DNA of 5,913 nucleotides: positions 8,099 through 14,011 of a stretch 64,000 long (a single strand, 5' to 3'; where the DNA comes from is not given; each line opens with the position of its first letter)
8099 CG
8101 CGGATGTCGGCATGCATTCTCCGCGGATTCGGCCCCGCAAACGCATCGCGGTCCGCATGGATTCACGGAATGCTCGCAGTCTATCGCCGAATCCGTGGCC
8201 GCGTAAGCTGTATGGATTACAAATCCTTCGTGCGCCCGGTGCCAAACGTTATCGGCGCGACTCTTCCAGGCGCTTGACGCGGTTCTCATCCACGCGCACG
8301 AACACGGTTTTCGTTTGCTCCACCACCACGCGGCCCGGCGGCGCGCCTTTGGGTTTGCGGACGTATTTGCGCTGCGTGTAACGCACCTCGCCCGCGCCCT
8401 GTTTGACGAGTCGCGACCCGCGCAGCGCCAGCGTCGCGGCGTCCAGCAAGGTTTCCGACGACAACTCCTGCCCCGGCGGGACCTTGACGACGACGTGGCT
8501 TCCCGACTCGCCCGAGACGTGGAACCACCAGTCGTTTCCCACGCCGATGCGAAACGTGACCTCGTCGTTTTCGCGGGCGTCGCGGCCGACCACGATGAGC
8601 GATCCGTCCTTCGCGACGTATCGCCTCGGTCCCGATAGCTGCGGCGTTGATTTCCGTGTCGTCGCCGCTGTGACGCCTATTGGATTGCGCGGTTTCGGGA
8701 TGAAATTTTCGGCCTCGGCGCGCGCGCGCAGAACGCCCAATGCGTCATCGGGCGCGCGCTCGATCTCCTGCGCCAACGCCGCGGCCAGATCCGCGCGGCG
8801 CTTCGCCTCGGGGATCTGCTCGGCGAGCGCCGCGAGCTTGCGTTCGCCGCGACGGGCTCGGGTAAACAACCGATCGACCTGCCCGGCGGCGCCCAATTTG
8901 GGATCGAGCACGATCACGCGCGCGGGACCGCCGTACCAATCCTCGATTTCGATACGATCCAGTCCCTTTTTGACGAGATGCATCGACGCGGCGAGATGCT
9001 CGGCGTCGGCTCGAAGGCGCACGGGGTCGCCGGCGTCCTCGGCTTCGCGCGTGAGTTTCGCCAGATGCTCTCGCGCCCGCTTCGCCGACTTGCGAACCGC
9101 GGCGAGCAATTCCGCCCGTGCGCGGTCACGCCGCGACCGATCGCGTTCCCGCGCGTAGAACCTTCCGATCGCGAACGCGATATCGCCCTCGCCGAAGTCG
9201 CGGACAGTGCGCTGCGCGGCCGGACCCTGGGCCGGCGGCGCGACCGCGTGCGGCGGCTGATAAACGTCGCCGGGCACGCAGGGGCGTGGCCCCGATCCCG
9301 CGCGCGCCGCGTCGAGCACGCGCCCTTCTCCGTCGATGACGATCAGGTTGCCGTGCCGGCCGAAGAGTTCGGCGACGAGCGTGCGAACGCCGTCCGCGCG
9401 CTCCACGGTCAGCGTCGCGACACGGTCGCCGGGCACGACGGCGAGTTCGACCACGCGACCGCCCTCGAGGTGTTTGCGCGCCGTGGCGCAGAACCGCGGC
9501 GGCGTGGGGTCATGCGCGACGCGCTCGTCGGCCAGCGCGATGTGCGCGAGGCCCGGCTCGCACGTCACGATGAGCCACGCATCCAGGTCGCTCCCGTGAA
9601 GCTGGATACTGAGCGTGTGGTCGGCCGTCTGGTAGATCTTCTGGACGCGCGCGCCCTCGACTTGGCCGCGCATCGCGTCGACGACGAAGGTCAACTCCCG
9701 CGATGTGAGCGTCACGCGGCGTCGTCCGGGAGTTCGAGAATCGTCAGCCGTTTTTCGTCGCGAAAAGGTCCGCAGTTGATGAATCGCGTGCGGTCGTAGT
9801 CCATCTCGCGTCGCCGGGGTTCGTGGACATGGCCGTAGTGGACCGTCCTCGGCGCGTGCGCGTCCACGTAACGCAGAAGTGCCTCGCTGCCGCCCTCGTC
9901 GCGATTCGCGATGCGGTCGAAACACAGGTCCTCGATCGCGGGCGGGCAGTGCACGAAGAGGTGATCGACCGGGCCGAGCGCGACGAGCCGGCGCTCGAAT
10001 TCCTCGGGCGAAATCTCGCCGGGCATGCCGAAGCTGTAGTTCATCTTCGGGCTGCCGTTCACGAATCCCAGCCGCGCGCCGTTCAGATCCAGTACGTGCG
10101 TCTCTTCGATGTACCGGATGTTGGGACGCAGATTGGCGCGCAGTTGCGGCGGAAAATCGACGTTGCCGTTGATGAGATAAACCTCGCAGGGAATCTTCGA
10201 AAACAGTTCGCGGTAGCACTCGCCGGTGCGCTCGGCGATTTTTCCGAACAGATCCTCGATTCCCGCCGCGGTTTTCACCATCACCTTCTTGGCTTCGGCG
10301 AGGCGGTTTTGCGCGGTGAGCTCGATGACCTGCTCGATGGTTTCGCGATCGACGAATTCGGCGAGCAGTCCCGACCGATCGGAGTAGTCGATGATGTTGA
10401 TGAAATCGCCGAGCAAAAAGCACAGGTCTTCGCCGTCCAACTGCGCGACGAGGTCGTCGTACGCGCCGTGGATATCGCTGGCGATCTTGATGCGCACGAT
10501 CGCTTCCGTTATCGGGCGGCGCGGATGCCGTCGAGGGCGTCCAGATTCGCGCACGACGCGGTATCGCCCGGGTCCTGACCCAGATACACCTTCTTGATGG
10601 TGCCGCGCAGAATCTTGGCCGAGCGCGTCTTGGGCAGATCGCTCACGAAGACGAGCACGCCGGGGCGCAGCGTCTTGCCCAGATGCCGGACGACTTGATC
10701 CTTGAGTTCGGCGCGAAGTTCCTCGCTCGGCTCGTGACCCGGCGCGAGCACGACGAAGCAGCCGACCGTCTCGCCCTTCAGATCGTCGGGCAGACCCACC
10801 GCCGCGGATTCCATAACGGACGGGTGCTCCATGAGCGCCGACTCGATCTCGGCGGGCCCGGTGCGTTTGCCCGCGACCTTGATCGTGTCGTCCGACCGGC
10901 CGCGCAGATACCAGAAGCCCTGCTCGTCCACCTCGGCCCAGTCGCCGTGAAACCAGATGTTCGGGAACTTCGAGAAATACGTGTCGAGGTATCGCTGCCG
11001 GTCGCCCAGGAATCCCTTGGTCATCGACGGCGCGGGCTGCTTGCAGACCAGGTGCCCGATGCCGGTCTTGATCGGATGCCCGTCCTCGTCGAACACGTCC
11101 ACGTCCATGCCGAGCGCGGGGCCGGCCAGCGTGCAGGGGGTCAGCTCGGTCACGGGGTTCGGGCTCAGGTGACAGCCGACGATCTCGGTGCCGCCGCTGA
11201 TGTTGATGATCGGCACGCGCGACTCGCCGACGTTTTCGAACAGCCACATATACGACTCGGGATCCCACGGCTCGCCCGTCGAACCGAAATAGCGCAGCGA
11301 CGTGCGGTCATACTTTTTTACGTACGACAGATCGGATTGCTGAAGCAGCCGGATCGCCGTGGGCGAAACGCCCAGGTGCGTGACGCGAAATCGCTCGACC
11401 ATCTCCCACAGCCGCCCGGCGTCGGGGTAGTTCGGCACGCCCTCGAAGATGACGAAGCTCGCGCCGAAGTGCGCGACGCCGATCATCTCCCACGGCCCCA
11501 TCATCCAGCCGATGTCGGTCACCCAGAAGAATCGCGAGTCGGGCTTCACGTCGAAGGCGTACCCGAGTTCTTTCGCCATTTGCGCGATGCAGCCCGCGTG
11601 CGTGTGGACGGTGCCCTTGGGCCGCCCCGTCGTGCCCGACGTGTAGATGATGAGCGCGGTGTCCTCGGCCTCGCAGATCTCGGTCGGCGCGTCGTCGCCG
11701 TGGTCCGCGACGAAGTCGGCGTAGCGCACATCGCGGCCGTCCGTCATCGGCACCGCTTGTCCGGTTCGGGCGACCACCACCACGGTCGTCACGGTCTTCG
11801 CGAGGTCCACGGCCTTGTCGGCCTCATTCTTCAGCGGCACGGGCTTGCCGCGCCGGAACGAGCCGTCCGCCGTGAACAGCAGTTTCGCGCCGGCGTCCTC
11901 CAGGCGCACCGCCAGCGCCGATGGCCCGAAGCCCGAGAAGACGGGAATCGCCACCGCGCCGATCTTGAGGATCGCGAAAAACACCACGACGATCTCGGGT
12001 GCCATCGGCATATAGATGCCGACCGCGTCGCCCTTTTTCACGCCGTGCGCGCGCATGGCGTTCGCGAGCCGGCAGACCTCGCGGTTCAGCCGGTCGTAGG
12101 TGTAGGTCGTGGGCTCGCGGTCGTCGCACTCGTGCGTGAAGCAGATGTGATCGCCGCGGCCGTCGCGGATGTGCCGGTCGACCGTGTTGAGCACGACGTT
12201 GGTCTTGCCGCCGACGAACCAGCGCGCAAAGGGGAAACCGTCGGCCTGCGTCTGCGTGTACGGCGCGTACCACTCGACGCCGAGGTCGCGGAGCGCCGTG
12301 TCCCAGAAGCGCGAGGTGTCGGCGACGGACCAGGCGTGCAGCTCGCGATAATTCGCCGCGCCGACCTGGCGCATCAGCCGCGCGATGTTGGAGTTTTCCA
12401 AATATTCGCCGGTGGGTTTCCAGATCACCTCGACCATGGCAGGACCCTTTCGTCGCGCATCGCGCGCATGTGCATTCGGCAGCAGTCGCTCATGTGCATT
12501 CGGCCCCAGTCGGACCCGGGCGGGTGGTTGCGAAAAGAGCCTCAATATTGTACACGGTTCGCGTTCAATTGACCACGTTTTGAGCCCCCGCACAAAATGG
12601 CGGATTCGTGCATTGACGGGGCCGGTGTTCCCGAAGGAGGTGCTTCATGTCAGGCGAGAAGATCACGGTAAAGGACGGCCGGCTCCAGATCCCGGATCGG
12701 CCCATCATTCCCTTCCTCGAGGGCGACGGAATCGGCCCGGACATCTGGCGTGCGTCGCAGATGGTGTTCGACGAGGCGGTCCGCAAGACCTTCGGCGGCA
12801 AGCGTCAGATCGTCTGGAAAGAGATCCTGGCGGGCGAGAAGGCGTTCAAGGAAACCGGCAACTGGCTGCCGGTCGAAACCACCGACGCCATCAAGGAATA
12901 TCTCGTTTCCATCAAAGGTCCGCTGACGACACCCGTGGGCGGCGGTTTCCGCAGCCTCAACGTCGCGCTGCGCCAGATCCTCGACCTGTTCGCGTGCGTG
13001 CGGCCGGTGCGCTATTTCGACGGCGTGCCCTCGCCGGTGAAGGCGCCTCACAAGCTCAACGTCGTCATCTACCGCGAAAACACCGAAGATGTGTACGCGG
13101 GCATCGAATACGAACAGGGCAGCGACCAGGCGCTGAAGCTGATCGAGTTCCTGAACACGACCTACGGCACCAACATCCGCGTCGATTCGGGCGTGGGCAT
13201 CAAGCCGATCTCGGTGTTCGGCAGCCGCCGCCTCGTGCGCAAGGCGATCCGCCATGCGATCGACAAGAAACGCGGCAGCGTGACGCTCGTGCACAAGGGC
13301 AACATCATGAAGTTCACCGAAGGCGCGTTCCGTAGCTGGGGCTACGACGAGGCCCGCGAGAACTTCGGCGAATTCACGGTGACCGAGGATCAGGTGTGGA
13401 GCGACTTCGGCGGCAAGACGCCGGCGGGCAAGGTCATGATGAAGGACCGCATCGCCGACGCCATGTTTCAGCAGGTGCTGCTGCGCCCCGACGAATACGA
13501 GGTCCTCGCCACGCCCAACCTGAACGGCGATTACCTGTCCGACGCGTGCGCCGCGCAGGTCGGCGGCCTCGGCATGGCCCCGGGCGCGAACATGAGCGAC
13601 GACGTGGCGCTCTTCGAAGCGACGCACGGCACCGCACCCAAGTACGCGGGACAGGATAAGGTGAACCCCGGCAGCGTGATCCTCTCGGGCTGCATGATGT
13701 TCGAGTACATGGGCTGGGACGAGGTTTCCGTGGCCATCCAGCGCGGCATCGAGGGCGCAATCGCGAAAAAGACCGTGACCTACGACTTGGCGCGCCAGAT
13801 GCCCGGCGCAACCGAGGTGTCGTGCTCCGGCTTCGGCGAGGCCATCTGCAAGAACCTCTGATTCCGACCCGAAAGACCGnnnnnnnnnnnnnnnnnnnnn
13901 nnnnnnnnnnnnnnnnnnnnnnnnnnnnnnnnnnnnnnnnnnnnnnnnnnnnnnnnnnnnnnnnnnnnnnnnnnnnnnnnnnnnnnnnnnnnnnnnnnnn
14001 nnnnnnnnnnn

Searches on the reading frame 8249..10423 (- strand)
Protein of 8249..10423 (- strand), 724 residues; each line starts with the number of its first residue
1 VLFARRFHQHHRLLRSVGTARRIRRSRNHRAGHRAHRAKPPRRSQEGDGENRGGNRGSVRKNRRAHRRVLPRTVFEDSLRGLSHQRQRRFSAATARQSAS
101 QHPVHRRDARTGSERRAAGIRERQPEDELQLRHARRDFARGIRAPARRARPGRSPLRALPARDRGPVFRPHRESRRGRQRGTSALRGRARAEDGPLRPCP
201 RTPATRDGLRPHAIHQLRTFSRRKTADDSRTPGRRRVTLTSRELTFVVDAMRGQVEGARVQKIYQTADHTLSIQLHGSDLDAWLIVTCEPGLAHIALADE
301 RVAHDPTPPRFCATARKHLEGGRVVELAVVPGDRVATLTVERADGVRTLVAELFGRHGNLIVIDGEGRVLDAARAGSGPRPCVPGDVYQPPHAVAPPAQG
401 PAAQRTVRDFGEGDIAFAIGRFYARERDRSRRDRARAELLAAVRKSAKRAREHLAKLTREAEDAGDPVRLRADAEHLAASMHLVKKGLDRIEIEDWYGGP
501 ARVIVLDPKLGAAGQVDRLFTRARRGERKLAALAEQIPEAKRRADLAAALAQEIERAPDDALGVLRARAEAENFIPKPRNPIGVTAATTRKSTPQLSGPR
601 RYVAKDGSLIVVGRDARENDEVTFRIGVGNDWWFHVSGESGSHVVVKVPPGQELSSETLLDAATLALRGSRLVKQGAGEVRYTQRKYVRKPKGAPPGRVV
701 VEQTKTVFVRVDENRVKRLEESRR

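Call 45: search_protein_families(library=pfam, proteins=[window:8249-10423:-], max_evalue=0.0001)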
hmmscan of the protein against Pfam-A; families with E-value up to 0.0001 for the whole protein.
window:8249-10423:- (724 aa): 2 families
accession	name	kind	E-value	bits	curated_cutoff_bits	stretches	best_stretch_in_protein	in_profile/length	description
PF05833.16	NFACT_N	-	1.3e-51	176.3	31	2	247-393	8-164/456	NFACT N-terminal and middle domains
PF05670.18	NFACT-R_1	-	3.1e-13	50.7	29.8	1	601-699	4-108/112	NFACT protein RNA binding domain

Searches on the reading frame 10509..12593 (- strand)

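Call 45: search_protein_families(library=pfam, proteins=[window:10509-12593:-], max_evalue=0.0001)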
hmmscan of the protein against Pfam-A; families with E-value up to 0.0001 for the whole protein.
window:10509-12593:- (694 aa): 3 families
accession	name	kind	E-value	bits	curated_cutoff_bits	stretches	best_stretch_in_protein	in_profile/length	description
PF00501.34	AMP-binding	-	1.1e-74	252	29.9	1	146-528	8-383/384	AMP-binding enzyme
PF13193.12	AMP-binding_C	-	2.9e-22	79.8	24.5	1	582-660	1-76/76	AMP-binding enzyme C-terminal domain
PF16177.11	ACAS_N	-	4.2e-14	52.5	27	1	82-136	1-54/55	Acetyl-coenzyme A synthetase N-terminus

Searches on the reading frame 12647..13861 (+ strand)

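Call 45: search_protein_families(library=pfam, proteins=[window:12647-13861:+], max_evalue=0.0001)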
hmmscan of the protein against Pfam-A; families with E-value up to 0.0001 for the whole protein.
window:12647-13861:+ (404 aa): 1 family
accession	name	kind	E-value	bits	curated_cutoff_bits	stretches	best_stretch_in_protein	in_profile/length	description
PF00180.25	Iso_dh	-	5.3e-91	305.9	27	1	21-400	2-348/348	Isocitrate/isopropylmalate dehydrogenase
